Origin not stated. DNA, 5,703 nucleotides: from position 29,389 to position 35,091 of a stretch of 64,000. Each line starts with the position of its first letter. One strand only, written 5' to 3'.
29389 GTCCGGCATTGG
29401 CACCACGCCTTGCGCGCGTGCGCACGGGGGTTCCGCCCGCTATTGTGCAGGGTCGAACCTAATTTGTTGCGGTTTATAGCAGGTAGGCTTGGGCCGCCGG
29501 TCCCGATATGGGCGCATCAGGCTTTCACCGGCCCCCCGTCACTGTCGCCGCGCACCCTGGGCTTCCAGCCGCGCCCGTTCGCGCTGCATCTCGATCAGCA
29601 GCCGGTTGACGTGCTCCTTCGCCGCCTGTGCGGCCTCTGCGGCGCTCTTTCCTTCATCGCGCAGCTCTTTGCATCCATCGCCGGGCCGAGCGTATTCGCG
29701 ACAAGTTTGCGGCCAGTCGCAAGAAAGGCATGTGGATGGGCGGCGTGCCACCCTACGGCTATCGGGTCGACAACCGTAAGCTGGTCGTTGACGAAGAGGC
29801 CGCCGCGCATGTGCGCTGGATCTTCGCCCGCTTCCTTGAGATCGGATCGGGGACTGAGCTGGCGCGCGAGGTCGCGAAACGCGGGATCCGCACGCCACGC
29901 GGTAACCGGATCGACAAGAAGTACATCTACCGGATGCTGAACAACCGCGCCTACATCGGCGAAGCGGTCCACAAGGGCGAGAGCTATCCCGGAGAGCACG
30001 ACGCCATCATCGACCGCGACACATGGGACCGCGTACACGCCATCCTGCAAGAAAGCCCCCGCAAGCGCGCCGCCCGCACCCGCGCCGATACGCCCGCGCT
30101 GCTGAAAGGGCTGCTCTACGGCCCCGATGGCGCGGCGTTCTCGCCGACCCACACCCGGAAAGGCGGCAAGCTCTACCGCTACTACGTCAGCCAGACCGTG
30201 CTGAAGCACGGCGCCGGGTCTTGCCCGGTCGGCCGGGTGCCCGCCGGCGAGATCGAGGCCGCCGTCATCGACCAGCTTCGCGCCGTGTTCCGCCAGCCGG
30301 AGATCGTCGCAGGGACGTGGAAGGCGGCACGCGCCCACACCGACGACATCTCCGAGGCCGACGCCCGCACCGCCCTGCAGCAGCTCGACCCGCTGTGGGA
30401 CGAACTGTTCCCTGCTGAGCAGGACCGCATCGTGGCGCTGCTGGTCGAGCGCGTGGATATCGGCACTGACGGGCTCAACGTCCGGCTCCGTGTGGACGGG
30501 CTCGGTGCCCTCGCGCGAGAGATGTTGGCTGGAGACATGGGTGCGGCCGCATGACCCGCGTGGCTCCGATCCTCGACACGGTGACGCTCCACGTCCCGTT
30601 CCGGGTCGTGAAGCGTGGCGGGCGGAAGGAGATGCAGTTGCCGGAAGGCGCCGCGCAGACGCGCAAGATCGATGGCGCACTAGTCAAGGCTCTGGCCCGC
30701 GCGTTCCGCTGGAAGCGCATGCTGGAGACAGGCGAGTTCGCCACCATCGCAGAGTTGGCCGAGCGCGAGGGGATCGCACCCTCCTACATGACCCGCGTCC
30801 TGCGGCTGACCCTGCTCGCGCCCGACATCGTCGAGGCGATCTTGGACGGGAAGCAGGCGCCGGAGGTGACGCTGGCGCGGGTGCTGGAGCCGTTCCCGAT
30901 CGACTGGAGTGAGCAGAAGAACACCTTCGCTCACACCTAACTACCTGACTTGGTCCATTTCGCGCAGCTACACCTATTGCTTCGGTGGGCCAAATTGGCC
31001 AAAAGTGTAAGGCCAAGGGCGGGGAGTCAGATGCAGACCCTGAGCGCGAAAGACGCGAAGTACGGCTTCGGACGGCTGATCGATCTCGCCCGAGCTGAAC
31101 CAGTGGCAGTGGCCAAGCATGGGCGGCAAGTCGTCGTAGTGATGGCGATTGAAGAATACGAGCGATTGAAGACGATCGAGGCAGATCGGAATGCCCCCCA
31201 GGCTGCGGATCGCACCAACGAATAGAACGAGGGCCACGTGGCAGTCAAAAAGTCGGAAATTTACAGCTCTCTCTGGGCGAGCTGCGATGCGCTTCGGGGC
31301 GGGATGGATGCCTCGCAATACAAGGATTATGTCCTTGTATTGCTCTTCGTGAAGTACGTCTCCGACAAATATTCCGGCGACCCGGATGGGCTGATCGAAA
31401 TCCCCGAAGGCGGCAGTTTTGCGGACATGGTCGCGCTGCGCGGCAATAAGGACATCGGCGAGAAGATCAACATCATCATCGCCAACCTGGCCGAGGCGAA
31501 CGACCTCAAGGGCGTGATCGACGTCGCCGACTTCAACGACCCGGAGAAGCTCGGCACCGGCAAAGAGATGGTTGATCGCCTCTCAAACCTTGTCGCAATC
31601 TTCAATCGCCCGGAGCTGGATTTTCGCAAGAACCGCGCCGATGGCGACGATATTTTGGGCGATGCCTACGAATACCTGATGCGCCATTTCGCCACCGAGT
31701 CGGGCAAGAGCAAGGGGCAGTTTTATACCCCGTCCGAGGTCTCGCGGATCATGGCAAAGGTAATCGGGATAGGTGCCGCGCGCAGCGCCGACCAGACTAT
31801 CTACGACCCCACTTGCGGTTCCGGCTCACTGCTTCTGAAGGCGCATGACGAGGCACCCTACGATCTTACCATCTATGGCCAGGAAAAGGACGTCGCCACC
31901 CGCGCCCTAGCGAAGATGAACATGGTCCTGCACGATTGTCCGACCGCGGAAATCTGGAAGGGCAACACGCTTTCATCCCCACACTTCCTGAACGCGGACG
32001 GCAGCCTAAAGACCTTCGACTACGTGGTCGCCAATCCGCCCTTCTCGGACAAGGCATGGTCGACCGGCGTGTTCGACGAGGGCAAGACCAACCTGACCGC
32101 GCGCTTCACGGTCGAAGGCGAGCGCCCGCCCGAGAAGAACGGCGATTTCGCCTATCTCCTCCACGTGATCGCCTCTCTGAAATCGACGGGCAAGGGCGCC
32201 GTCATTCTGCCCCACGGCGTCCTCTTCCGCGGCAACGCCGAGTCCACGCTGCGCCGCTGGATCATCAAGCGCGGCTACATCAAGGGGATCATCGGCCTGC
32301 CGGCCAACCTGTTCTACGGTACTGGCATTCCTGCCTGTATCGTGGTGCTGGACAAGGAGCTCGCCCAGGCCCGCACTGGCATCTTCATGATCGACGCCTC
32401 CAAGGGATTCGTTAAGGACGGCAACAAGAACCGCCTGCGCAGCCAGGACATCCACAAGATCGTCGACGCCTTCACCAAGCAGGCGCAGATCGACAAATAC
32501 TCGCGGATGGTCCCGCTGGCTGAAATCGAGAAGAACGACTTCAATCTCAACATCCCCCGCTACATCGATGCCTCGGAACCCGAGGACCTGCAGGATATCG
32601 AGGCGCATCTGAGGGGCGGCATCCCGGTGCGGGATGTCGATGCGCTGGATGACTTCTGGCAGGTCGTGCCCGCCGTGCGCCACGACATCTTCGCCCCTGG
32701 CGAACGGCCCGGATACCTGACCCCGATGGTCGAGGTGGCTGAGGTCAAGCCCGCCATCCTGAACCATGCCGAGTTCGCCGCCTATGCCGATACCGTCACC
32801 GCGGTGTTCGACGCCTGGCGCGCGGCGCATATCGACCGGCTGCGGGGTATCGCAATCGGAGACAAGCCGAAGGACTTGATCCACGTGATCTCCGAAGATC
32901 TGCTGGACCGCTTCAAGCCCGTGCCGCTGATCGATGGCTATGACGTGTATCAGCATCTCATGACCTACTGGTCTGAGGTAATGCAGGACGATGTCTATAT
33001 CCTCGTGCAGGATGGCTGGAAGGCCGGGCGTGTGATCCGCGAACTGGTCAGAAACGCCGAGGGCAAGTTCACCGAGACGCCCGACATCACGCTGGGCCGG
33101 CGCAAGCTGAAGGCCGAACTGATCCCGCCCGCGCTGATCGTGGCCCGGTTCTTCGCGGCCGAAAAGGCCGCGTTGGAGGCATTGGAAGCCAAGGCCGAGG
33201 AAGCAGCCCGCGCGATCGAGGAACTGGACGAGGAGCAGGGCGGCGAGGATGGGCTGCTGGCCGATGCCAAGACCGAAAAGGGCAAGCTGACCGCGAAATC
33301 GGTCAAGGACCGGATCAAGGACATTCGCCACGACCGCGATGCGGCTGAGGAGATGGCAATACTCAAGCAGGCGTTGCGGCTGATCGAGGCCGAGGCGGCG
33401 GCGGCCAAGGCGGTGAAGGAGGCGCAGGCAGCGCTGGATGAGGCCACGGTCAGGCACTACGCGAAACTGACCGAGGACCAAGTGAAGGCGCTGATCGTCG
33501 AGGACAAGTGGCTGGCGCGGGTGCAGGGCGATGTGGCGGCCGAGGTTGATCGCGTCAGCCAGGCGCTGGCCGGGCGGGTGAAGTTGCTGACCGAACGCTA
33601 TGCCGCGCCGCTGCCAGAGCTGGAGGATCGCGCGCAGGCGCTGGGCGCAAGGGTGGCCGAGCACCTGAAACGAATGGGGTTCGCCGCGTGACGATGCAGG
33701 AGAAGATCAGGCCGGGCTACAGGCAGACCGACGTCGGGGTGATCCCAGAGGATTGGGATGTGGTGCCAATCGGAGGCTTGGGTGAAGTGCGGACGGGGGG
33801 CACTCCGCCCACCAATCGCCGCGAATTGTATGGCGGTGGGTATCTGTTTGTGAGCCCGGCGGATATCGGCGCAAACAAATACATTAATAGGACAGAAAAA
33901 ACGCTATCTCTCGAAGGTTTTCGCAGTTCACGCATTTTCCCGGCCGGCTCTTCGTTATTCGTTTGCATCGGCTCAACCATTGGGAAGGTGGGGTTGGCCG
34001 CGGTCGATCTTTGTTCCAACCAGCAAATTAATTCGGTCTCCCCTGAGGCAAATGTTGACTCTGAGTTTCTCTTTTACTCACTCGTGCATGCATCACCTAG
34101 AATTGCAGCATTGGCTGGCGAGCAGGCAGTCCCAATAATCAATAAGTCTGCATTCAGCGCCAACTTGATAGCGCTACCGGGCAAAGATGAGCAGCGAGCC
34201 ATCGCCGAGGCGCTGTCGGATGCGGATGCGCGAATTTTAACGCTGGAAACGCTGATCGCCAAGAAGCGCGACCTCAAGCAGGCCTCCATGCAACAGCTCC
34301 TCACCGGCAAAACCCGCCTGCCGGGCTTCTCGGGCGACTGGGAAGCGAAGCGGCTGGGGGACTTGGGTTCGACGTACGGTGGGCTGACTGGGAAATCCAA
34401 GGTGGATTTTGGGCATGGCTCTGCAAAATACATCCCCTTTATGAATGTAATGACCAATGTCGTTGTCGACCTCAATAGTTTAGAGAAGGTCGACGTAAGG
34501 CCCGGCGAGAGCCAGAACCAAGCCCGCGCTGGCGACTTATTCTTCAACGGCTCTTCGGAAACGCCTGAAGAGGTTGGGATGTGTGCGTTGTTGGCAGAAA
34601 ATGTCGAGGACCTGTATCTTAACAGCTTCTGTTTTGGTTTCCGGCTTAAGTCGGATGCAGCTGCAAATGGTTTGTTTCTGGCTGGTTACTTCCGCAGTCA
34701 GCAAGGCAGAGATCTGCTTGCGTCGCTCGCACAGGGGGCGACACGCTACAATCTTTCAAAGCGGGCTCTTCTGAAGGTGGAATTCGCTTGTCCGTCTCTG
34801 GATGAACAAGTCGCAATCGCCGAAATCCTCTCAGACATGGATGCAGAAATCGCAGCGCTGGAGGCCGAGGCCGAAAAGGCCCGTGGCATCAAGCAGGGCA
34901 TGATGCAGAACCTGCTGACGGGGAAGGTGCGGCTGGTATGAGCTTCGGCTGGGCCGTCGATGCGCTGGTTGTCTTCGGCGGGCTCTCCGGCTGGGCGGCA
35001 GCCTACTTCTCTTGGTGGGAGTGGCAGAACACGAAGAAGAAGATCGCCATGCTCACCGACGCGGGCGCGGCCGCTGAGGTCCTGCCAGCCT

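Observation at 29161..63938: Intact nutrient-scavenging phage-satellite-like island in an alphaproteobacterium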

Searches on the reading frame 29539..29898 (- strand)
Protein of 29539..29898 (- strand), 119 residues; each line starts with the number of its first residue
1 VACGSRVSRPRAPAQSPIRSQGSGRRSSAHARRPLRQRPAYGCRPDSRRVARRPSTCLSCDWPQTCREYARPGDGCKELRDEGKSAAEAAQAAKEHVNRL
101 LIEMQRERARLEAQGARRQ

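Call 82: search_protein_families(library=pfam, proteins=[window:29539-29898:-], max_evalue=1)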
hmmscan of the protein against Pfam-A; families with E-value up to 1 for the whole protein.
window:29539-29898:- (119 aa): 1 family
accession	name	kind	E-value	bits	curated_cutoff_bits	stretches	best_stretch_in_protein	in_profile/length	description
PF25739.1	HCMV_UL15A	-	0.099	13.5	25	1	7-68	20-81/107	Human cytomegalovirus UL15A protein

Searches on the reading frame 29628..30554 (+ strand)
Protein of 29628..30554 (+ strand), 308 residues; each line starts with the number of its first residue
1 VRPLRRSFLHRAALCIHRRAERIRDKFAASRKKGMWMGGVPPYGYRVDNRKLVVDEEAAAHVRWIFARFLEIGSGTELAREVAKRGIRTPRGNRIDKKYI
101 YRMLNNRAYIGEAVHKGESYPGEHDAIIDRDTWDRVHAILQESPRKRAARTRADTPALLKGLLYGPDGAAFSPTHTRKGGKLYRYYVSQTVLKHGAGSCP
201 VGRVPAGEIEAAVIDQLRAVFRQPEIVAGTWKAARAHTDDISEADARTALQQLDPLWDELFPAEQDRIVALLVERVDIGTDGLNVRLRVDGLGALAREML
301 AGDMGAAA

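Call 8: search_protein_families(library=pfam, proteins=[window:29628-30554:+], max_evalue=0.01)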
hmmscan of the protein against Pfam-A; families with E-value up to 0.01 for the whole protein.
window:29628-30554:+ (308 aa): 2 families
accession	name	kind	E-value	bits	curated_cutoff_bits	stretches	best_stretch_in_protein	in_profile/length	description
PF07508.19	Recombinase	-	1.2e-17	64.5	21.1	1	56-142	1-101/102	Recombinase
PF13408.12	Zn_ribbon_recom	-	4.9e-09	36.9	25.3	1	158-218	1-58/58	Recombinase zinc beta ribbon domain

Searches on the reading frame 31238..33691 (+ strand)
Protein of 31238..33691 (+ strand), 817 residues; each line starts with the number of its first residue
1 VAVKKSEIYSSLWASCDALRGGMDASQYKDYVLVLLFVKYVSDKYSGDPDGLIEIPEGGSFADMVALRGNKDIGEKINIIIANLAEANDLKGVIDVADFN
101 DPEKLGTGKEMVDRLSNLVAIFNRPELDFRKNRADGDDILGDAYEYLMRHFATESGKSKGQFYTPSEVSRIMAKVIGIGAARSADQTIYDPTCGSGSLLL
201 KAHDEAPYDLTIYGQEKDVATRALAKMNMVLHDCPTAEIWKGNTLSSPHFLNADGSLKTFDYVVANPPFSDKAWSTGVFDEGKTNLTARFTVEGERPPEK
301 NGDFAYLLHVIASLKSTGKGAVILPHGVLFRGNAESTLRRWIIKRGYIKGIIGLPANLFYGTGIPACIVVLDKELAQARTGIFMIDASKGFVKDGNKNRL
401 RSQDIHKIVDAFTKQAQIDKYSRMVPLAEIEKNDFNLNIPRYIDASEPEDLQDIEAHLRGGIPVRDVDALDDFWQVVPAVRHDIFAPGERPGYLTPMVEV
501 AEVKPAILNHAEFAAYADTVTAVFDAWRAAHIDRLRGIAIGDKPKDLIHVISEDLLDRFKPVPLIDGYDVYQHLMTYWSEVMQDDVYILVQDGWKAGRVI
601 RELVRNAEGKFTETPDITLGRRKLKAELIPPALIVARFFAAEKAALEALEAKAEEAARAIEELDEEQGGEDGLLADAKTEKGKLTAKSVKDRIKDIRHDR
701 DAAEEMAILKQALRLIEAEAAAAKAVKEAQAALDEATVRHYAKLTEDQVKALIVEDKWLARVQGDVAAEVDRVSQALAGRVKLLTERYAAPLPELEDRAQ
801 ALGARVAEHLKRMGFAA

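Call 8: search_protein_families(library=pfam, proteins=[window:31238-33691:+], max_evalue=0.01)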
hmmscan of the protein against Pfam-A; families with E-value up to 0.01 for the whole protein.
window:31238-33691:+ (817 aa): 5 families
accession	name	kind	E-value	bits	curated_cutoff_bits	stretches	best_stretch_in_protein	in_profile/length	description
PF02384.22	N6_Mtase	-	4.8e-101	338.6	20.4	1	137-449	3-309/311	N-6 DNA Methylase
PF12161.14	HsdM_N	-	3.5e-15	57.3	24.5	1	10-122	3-135/135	HsdM N-terminal domain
PF07669.17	Eco57I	-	0.00054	20.5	25.3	1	249-354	64-165/171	Eco57I restriction-modification methylase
PF05175.20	MTS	-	0.0016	18.6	23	1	184-272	31-111/170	Methyltransferase small domain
PF01170.24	UPF0020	-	0.0075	16.4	22.3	0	167-203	11-47/197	RMKL-like, methyltransferase domain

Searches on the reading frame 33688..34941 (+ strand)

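Call 8: search_protein_families(library=pfam, proteins=[window:33688-34941:+], max_evalue=0.01)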
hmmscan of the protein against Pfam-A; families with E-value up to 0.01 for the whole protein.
window:33688-34941:+ (417 aa): 1 family
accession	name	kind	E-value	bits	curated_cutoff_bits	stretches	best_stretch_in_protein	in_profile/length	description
PF01420.25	Methylase_S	-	2.3e-32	113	22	2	20-188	1-160/168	Type I restriction modification DNA specificity domain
